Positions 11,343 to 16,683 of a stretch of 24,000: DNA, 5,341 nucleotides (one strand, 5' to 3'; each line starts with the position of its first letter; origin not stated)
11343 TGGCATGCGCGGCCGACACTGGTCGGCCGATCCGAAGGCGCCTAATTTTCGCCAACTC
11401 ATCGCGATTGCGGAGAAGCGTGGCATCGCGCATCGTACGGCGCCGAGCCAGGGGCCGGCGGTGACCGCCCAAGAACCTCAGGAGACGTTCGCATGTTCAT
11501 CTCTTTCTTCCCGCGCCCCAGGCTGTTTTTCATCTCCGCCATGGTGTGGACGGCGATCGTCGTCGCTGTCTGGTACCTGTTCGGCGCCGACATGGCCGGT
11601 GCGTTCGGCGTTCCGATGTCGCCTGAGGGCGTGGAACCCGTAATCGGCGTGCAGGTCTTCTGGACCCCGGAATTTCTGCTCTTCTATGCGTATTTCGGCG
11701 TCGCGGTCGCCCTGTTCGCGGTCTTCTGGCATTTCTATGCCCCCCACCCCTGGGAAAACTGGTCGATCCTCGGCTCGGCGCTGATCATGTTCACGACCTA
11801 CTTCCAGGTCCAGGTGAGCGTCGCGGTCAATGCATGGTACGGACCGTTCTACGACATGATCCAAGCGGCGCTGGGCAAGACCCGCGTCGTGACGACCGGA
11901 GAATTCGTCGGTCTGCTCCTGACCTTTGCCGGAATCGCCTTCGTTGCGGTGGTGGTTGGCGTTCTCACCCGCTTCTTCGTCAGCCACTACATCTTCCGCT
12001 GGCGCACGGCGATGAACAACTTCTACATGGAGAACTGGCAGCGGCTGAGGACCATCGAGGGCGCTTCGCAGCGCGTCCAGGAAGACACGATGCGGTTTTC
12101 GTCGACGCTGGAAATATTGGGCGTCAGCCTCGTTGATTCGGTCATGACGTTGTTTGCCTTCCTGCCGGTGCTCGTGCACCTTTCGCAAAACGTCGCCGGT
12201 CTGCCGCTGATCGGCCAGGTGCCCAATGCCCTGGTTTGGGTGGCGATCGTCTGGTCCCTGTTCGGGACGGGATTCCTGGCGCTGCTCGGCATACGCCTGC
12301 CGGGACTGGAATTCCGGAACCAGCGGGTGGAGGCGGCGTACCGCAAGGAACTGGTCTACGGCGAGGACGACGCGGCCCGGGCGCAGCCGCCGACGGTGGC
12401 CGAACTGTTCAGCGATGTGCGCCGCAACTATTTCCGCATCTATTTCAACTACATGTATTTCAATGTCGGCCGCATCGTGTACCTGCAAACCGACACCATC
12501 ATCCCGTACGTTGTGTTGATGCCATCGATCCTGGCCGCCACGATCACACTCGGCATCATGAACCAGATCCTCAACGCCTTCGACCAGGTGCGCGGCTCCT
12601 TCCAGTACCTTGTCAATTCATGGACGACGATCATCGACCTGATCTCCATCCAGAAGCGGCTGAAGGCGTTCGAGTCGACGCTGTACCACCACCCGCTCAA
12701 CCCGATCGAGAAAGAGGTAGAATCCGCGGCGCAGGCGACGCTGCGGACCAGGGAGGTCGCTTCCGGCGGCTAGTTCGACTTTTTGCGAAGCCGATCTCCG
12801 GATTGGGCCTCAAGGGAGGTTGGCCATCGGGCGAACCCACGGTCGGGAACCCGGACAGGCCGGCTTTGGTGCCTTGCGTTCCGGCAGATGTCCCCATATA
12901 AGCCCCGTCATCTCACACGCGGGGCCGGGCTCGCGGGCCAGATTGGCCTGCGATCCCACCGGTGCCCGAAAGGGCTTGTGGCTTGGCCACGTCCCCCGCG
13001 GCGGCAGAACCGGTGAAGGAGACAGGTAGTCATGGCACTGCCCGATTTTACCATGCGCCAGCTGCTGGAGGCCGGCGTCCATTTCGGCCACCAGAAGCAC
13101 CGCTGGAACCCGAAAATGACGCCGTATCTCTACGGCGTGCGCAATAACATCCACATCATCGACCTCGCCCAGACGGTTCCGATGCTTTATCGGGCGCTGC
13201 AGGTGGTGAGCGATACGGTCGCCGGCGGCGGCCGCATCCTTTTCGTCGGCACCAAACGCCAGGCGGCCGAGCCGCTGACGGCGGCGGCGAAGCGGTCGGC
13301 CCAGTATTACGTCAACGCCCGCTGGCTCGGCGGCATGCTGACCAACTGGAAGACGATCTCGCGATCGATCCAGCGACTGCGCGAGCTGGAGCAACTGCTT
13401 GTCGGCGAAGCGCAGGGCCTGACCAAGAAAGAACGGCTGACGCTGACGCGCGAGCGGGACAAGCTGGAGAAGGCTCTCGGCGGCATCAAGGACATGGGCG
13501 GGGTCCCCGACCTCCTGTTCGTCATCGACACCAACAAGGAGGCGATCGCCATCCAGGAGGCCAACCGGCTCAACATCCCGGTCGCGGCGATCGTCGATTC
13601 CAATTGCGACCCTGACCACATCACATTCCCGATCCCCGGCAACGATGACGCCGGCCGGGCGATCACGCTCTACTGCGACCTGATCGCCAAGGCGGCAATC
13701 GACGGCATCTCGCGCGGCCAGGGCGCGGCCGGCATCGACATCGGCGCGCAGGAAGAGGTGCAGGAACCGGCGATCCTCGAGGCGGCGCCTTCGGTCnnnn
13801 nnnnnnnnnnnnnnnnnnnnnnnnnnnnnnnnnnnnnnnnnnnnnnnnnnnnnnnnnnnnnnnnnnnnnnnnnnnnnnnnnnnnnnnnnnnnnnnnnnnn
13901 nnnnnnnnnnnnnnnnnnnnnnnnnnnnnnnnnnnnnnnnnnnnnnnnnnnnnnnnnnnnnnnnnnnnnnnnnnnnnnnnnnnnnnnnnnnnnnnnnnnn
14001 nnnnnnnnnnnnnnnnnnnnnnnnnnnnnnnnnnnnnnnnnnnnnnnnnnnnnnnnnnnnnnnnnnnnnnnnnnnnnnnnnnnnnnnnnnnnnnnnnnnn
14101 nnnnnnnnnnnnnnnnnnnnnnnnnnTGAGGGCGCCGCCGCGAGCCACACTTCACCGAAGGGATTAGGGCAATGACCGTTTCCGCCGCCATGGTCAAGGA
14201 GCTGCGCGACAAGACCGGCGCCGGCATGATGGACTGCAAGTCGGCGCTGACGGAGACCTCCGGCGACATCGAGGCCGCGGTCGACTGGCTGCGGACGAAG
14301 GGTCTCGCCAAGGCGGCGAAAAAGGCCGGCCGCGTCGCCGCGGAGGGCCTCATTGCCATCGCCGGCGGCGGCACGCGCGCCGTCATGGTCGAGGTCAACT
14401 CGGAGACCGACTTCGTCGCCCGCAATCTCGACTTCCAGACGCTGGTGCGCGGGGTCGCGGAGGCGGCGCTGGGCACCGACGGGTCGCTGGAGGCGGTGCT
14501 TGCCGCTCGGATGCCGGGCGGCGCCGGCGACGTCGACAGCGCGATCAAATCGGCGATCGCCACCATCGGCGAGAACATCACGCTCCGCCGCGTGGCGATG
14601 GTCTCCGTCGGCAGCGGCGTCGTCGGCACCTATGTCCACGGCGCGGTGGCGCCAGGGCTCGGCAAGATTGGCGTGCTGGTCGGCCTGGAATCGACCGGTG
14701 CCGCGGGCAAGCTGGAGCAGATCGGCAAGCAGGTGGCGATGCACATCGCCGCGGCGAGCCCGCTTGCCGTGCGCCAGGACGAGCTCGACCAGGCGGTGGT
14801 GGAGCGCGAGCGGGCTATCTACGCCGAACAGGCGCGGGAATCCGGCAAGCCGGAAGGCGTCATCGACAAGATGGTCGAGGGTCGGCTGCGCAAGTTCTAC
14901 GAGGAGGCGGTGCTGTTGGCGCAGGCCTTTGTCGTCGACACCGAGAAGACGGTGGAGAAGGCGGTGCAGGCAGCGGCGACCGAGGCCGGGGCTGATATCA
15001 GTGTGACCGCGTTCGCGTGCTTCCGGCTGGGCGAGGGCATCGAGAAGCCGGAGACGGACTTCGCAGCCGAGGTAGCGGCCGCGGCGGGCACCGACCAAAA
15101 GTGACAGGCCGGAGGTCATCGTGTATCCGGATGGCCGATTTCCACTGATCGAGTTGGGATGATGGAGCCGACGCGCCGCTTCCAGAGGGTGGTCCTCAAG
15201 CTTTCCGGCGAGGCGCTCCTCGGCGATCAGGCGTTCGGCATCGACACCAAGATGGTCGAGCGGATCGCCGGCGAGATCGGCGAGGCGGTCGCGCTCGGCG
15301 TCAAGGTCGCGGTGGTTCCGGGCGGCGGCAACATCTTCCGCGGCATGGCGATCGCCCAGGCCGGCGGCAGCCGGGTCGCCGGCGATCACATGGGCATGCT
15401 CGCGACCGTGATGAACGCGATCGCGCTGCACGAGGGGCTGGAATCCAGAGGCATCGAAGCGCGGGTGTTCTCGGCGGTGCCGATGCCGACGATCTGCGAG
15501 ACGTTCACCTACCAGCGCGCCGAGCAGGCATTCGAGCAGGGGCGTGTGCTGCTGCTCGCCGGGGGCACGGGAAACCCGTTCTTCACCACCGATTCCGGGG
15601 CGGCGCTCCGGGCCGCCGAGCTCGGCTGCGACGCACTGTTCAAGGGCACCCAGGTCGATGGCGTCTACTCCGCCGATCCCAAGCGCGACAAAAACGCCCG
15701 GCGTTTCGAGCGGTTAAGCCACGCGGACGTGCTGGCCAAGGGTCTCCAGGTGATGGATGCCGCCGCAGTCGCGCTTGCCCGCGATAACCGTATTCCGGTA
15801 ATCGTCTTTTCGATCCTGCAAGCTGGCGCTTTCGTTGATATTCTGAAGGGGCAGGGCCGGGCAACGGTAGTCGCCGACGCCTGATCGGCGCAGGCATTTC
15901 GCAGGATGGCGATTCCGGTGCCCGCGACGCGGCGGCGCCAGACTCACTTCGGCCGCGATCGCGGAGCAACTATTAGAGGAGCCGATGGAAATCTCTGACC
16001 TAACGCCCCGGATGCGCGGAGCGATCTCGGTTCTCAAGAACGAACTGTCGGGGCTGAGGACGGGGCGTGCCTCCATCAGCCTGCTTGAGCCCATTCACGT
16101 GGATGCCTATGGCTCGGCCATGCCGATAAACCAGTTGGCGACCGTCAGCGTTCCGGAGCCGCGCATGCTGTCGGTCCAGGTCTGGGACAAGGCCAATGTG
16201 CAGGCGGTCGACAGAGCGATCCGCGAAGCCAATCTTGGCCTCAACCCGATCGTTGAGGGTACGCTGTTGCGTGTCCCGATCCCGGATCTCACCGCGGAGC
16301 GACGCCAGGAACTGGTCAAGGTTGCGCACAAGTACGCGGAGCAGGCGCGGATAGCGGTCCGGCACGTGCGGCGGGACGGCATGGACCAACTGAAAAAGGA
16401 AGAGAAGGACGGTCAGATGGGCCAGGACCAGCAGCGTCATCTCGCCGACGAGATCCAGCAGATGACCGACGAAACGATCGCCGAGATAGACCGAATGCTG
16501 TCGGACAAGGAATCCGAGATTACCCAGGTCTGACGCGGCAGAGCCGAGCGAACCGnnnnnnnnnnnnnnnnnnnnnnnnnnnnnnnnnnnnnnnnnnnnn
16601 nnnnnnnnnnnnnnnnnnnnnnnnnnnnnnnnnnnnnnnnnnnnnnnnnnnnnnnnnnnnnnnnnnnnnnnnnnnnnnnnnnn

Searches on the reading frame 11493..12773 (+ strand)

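Call 8: search_protein_families(library=pfam, proteins=[window:11493-12773:+])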
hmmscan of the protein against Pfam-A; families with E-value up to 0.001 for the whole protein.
window:11493-12773:+ (426 aa): 2 families
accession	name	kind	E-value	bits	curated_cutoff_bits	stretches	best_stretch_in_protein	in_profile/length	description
PF05992.17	SbmA_BacA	-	1.9e-153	511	24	1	84-397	1-314/315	SbmA/BacA-like family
PF06472.20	ABC_membrane_2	-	1.3e-12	48.1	24.4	1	96-287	18-200/269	ABC transporter transmembrane region 2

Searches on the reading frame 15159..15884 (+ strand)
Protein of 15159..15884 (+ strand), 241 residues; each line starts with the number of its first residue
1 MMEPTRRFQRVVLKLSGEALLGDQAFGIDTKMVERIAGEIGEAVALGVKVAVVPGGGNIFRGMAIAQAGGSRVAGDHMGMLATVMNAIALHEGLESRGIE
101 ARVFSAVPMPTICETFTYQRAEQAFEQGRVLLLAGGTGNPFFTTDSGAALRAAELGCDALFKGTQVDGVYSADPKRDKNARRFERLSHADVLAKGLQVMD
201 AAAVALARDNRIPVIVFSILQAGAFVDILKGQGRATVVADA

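Call 65: search_protein_families(library=pfam, proteins=[window:15159-15884:+])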
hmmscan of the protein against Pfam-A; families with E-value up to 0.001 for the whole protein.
window:15159-15884:+ (241 aa): 1 family
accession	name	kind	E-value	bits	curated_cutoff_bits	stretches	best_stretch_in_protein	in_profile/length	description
PF00696.33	AA_kinase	-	1.9e-37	129.7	24.9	1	10-218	2-234/234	Amino acid kinase family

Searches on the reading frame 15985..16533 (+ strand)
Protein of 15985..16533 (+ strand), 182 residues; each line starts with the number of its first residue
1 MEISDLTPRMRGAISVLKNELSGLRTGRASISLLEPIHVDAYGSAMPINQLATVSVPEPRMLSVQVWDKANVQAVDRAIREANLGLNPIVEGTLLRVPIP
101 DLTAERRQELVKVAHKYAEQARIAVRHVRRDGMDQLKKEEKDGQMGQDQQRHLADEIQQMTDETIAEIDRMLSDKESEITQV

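Call 65: search_protein_families(library=pfam, proteins=[window:15985-16533:+])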
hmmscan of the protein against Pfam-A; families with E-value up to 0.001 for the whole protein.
window:15985-16533:+ (182 aa): 2 families
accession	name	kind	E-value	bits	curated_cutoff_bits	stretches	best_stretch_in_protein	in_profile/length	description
PF01765.24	RRF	-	1.8e-63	213.7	29.7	1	17-179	1-163/164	Ribosome recycling factor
PF00244.26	14-3-3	-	0.00041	20.4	33.2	1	100-176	26-103/223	14-3-3 protein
